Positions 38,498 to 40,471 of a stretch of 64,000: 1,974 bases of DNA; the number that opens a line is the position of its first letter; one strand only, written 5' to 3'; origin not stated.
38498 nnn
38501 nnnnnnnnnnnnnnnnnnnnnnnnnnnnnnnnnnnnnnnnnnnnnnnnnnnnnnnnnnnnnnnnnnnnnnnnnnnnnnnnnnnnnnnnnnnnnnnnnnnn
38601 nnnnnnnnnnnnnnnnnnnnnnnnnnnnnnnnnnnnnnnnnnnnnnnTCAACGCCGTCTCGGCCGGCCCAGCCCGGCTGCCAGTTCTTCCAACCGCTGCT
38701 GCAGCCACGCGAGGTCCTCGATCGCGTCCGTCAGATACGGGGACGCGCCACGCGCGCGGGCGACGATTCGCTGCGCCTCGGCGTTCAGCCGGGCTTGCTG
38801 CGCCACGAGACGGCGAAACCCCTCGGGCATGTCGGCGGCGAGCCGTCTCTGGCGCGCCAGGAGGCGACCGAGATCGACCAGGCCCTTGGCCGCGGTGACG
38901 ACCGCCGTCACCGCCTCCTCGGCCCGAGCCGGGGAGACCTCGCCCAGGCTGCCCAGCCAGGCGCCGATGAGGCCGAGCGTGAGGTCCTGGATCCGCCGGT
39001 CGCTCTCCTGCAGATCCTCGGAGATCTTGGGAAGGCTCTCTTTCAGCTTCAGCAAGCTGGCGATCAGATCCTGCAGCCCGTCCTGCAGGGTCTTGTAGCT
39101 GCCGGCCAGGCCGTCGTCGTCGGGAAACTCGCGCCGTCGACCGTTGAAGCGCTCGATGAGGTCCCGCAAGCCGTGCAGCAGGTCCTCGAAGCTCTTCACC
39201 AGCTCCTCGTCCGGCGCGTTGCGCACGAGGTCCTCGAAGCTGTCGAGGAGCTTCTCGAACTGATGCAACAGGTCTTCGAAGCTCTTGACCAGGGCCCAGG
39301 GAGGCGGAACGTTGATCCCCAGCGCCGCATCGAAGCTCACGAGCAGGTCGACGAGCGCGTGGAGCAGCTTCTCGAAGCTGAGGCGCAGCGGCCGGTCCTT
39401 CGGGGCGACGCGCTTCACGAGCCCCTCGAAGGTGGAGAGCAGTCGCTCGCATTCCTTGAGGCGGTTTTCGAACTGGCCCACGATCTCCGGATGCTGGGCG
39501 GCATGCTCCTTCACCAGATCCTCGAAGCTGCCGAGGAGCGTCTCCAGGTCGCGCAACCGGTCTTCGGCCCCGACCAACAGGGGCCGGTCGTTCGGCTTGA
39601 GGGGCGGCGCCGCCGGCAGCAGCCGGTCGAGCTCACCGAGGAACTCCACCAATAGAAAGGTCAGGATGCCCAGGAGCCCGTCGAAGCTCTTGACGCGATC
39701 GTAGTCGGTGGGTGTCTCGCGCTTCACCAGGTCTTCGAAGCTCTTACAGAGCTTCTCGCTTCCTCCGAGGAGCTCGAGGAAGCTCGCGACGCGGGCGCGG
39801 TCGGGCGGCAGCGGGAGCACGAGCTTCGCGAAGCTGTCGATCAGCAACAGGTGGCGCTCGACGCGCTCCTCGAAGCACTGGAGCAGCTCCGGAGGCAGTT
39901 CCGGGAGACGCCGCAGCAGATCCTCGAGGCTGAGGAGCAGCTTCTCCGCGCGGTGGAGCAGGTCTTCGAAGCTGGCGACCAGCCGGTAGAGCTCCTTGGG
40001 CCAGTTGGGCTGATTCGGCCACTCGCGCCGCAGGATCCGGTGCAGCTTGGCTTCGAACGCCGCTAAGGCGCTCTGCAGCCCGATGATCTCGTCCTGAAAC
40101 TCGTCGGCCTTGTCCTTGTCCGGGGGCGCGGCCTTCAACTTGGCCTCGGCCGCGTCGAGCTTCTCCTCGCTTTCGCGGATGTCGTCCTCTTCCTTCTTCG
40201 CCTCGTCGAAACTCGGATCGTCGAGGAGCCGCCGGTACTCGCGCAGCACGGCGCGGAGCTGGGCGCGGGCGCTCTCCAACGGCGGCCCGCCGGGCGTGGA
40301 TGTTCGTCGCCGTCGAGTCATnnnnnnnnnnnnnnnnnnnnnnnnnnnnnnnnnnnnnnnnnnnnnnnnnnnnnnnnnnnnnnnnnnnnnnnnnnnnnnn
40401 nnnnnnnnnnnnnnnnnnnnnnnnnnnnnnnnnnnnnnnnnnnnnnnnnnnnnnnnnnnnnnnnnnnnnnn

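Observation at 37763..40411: Lower-GC three-gene locus: 557-aa 'SFEDLL'-repeat protein, a small secreted helical protein and YnfA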

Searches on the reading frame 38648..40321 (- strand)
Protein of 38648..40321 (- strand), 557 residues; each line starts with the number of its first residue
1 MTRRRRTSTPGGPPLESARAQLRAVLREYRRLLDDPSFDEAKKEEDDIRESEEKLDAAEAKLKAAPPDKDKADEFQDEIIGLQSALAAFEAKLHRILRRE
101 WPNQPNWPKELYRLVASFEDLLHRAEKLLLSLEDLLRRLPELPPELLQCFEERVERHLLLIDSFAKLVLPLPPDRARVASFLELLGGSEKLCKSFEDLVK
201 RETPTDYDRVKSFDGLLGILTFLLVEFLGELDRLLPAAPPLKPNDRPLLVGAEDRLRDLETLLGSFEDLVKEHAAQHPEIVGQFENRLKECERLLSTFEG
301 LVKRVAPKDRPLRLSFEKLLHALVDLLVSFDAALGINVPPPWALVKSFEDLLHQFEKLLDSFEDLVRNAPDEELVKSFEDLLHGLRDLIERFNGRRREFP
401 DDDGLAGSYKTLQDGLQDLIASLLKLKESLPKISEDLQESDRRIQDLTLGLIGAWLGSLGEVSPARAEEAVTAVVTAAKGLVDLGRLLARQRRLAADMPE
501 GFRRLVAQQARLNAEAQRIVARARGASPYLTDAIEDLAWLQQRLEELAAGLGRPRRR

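Call 3: search_protein_families(library=pfam, proteins=[window:38648-40321:-], max_evalue=1)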
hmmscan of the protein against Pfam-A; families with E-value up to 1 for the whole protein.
window:38648-40321:- (557 aa): 14 families
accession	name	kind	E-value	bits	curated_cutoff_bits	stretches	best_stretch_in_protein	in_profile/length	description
PF03580.19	Herpes_UL14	-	0.0013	19.5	25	1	20-78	79-137/146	Herpesvirus UL14-like protein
PF10241.14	KxDL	-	0.0018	19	27.2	1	482-551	9-78/86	Uncharacterized conserved protein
PF04108.17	ATG17_like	-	0.0037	17.2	43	0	377-447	113-178/355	Autophagy protein ATG17-like domain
PF14523.12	Syntaxin_2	-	0.014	15.8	26.5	0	261-331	24-91/134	Syntaxin-like protein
PF05531.17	NPV_P10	-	0.046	14.7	29.8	0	46-96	11-61/75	Nucleopolyhedrovirus P10 protein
PF17279.8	DUF5344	-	0.054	14.5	27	0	254-284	47-77/87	Family of unknown function (DUF5344)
PF10193.14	Telomere_reg-2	-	0.065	14.1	23.6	0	353-393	18-60/112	Telomere length regulation protein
PF15188.11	CCDC-167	-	0.091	13.5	27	1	41-100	6-64/84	Coiled-coil domain-containing protein 167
PF02403.27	Seryl_tRNA_N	-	0.11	13.2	28.2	0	406-451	59-104/108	Seryl-tRNA synthetase N-terminal domain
PF07303.18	Occludin_ELL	-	0.16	13.2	31.2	0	408-446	23-61/101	Occludin homology domain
PF05008.21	V-SNARE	-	0.16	12.9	25.9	0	270-310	27-67/92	Vesicle transport v-SNARE protein N-terminus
PF12729.13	4HB_MCP_1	-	0.3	11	27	0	344-390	80-126/181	Four helix bundle sensory module for signal transduction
PF10473.14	CENP-F_leu_zip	-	0.59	10.6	34.5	0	408-447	60-99/140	Leucine-rich repeats of kinetochore protein Cenp-F/LEK1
PF10805.13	DUF2730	-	0.9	10.1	24.9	0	43-97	37-90/102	Protein of unknown function (DUF2730)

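Call 4: search_protein_families(library=ncbifam, proteins=[window:38648-40321:-], max_evalue=1)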
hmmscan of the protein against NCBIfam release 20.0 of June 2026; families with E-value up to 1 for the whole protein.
window:38648-40321:- (557 aa): 4 families
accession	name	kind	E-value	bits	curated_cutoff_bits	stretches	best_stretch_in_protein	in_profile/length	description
NF003034.1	PRK03918.1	equivalog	0.0098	13.9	700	0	25-100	504-667/878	DNA double-strand break repair ATPase Rad50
NF045487.1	ASRP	equivalog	0.18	10.4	300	1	39-96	211-441/593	archaea-specific SMC-related protein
NF047515.1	SpiroCoCo_C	equivalog_domain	0.39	9.8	125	0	372-438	34-100/313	SpiroCoCo family coiled-coil protein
NF041244.1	IglI_fam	subfamily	0.52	10.1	100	0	317-432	51-162/290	type VI secretion system protein IglI family protein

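Call 6: find_homologous_proteins(query=window:38648-40321:-, max_evalue=0.001)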
Query window:38648-40321:- (557 aa): 9 proteins with E <= 0.001 among 8000 candidates.
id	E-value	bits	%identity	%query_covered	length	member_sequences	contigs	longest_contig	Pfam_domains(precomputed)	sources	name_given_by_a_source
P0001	0.0e+0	1198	100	100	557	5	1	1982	PF26154.2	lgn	-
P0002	5.9e-92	327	41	94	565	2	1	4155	PF17279.9,PF26154.2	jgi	jgi:Mg2+ and Co2+ transporter CorA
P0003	1.4e-78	283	37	96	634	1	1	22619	PF20936.4,PF26154.2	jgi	jgi:DNA repair exonuclease SbcCD ATPase subunit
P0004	1.5e-66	243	40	88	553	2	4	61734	PF26154.2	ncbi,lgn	-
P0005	1.7e-55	207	36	94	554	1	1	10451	-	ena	-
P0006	1.5e-46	177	39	64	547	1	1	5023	-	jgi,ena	jgi:hypothetical protein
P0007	5.2e-12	63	40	28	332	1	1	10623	-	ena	-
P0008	1.4e-11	62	29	83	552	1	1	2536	-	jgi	jgi:ABC-type transporter Mla subunit MlaD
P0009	1.0e-8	53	38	30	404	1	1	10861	-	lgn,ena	-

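Call 10: find_encoding_contigs(protein=P0004, flank=8000, max_places=4)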
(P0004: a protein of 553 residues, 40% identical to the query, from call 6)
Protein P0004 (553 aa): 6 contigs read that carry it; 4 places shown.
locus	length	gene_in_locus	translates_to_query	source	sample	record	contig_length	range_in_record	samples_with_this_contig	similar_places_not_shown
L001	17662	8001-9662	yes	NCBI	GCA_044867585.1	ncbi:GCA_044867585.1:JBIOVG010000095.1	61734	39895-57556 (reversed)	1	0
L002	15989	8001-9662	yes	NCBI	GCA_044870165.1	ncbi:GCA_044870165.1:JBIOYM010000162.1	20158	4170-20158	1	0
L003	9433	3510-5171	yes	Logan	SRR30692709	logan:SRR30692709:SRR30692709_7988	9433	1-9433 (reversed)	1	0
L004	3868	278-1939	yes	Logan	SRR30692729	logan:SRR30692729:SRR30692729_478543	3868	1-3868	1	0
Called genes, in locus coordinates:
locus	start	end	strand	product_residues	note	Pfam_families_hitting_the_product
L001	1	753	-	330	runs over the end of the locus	PF03401:TctC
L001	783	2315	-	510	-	PF01970:TctA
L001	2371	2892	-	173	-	PF07331:TctB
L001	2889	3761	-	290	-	PF02826:2-Hacid_dh_C, PF03446:NAD_binding_2, PF03807:F420_oxidored (weak), PF14833:NAD_binding_11, PF21761:RedAm-like_C (weak)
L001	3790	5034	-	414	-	PF13433:Peripla_BP_5, PF13458:Peripla_BP_6, PF01094:ANF_receptor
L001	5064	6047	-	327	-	PF13379:NMT1_2, PF09084:NMT1, PF12974:Phosphonate-bd, PF16868:NMT1_3 (weak)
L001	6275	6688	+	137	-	PF13458:Peripla_BP_6 (faint)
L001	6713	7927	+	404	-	-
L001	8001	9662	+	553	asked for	PF26154:DUF8042 (faint)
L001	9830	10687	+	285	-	PF24885:TPR_NPHP3, PF13424:TPR_12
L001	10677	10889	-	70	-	-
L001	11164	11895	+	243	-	PF14099:Polysacc_lyase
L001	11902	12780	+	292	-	PF09347:DUF1989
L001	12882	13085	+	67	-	-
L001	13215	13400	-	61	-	-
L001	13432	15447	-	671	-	PF02129:Peptidase_S15, PF00326:Peptidase_S9 (weak), PF00561:Abhydrolase_1, PF12146:Hydrolase_4, PF08530:PepX_C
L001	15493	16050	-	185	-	PF01590:GAF (weak), PF13185:GAF_2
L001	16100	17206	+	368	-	PF19300:BPD_transp_1_N, PF00528:BPD_transp_1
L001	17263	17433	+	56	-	-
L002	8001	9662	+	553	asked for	PF26154:DUF8042 (faint)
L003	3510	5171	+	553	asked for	PF26154:DUF8042 (faint)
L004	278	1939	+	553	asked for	PF26154:DUF8042 (faint)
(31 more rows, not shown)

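Call 11: find_encoding_contigs(protein=P0003, flank=8000, max_places=3)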
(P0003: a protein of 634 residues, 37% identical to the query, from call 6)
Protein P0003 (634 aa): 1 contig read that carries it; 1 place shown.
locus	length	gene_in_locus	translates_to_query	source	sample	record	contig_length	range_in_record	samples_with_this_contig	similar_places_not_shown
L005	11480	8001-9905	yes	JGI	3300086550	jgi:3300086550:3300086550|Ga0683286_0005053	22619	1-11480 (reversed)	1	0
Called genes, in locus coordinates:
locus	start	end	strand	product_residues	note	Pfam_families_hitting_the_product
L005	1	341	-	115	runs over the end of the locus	-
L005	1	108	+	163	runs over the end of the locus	-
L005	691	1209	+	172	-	-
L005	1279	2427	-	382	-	PF01734:Patatin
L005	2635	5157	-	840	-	PF00486:Trans_reg_C, PF25872:HTH_77, PF17874:TPR_MalT, PF13424:TPR_12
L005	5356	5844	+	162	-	-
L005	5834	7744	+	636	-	-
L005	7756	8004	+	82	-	-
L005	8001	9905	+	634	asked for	PF26154:DUF8042 (faint), PF20936:GCIP_C (faint)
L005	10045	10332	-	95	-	-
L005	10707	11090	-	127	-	-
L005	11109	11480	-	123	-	?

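Call 17: search_solved_structures(query=A2, max_evalue=1)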
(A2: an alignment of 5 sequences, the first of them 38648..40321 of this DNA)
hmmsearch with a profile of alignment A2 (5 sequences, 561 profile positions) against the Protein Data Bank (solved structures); distinct sequences matched with E-value up to 1: 33.
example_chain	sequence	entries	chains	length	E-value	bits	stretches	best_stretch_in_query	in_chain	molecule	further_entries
8qad_A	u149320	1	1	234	2.1e-12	49.9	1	148-348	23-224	sc-apCC-6-LLIA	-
8qae_A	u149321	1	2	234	4.2e-12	48.9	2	318-442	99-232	sc-apCC-6-SLLA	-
9r1o_A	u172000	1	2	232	3.9e-08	35.8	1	153-279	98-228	sc-apCC-6-DPH-NR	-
8w6e_A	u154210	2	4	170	0.00025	23.3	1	298-445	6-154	HBC599 in complex with wFAP1.1 | wFAP1.1 structure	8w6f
5j10_A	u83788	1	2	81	0.0008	21.6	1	186-241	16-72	peptide design 2L4HC2_24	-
6kos_A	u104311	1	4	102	0.0011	21.2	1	228-390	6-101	SUWA (Super WA20)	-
8ek4_A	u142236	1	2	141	0.0041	19.3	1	296-422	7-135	Ice-binding protein TIP-99a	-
9ugr_A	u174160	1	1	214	0.0084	18.2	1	387-467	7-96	Syn-F4-Link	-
4r3q_A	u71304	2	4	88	0.019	17.1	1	382-447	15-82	Synaptonemal complex central element protein 3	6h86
6dm9_A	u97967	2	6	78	0.024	16.7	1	348-405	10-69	DHD15_extended_A | DHD15_closed_A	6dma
9c7z_A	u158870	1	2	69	0.026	16.6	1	386-445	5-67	HALC3_919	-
8fed_E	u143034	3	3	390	0.039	16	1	327-439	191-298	Virulence factor Mce family protein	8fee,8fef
7upo_B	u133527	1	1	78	0.054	15.5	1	408-465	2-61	DHT03 protein B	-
8h7c_A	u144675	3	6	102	0.059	15.4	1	387-467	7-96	De novo ferric enterobactin esterase Syn-F4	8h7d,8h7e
3ja6_H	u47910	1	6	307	0.066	15.3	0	405-530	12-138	Methyl-accepting chemotaxis protein 2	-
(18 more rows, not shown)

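Call 22: find_encoding_contigs(protein=P0005, flank=6000, max_places=3)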
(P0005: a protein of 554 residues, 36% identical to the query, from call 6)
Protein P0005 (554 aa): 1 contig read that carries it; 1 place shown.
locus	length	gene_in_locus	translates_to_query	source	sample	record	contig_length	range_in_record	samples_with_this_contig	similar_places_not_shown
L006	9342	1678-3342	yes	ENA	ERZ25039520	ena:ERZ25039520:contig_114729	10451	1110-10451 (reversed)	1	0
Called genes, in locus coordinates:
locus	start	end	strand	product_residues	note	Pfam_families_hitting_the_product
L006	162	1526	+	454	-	-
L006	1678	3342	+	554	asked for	-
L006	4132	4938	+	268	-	PF00924:MS_channel_2nd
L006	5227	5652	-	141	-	-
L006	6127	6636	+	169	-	-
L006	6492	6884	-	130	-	-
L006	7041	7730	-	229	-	PF00881:Nitroreductase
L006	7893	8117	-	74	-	-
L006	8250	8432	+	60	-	-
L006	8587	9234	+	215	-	PF00535:Glycos_transf_2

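Call 23: find_encoding_contigs(protein=P0002, flank=6000, max_places=3)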
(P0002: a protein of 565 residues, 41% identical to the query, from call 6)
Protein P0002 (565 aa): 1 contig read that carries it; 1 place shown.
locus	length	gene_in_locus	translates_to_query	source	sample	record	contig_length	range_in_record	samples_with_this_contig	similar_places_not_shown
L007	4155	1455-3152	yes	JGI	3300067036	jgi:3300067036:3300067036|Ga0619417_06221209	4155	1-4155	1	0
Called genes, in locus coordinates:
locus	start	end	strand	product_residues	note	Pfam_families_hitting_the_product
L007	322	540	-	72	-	-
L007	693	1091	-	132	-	PF13808:DDE_Tnp_1_assoc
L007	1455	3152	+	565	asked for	PF17279:DUF5344 (faint), PF26154:DUF8042 (faint)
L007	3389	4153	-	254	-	?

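Call 33: search_protein_families(library=pfam, proteins=[L001:6713-7927:+, L006:162-1526:+, L005:5834-7744:+, L001:9830-10687:+, P0007, P0009], max_evalue=0.1)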
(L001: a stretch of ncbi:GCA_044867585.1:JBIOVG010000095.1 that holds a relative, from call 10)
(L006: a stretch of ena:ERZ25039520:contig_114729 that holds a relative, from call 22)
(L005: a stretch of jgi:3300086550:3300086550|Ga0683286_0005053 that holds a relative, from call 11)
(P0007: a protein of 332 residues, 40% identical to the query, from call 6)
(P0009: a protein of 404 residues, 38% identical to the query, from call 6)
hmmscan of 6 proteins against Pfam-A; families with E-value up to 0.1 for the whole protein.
L001:6713-7927:+ (404 aa): 0 families

L006:162-1526:+ (454 aa): 2 families
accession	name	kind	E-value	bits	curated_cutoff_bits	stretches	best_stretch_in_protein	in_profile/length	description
PF13276.12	HTH_21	-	0.02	15.6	28.1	1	96-121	34-59/60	HTH-like domain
PF13518.12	HTH_28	-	0.054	14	25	0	12-47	6-40/52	Helix-turn-helix domain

L005:5834-7744:+ (636 aa): 2 families
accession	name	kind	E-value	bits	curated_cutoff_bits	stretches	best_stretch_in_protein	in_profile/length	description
PF11949.14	DUF3466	-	0.001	18.1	25.1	0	326-390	384-449/609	Protein of unknown function (DUF3466)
PF04151.21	PPC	-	0.0085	17.4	25.9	1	437-493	17-66/70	Bacterial pre-peptidase C-terminal domain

L001:9830-10687:+ (285 aa): 3 families
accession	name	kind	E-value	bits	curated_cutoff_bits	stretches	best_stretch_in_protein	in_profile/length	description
PF24885.1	TPR_NPHP3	-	2e-08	34.3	100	1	212-282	145-214/239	Nephrocystin-3 TPR domain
PF13424.12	TPR_12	-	5.1e-08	33.4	30.1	1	227-281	21-75/77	Tetratricopeptide repeat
PF13374.12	TPR_10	-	5.1e-05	23.6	27.5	1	228-249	21-42/42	Tetratricopeptide repeat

P0007 (332 aa): 0 families

P0009 (404 aa): 3 families
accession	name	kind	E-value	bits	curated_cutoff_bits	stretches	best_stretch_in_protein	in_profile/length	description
PF17481.7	Phage_sheath_domII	-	0.036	15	31.4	1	316-364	14-66/98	Phage tail sheath protein beta-sandwich domain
PF23161.1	HTH_RNase_II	-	0.051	14.8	24.7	0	208-258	32-69/95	Double HTH domain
PF06133.16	Com_YlbF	-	0.051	14.5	23.9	1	264-317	35-82/105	Control of competence regulator ComK, YlbF/YmcA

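Call 34: predict_structure(alignment_id=A2)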
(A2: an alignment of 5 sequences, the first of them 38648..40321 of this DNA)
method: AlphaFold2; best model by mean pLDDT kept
length: 557 residues; sequences in the alignment: 5
mean_pLDDT: 87.8   pTM: 0.81
mean pLDDT of the five models: 87.8, 85.8, 85.0, 83.5, 83.2
residues with pLDDT >= 90: 328; 70-90: 189; 50-70: 28; < 50: 12
segments of 3 or more residues with pLDDT < 50: 1-11
pLDDT, mean of each block of 10 residues (from residue 1): 42 65 66 71 93 93 91 95 95 86 73 92 96 94 93 97 89 86 96 96 89 97 94 84 89 97 96 92 96 96 92 95 97 86 91 97 92 93 93 86 81 89 87 83 82 81 83 89 87 82 93 92 78 91 93 62
secondary structure, 60 per line:
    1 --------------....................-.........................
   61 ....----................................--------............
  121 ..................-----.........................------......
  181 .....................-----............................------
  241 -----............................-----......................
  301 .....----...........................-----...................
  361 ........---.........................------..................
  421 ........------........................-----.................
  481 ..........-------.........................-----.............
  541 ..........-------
elements in order: H15-34 H36-64 H69-100 H109-138 H144-168 H175-201 H207-234 H246-273 H279-305 H310-336 H342-368 H372-396 H403-428 H435-458 H464-490 H498-522 H528-550
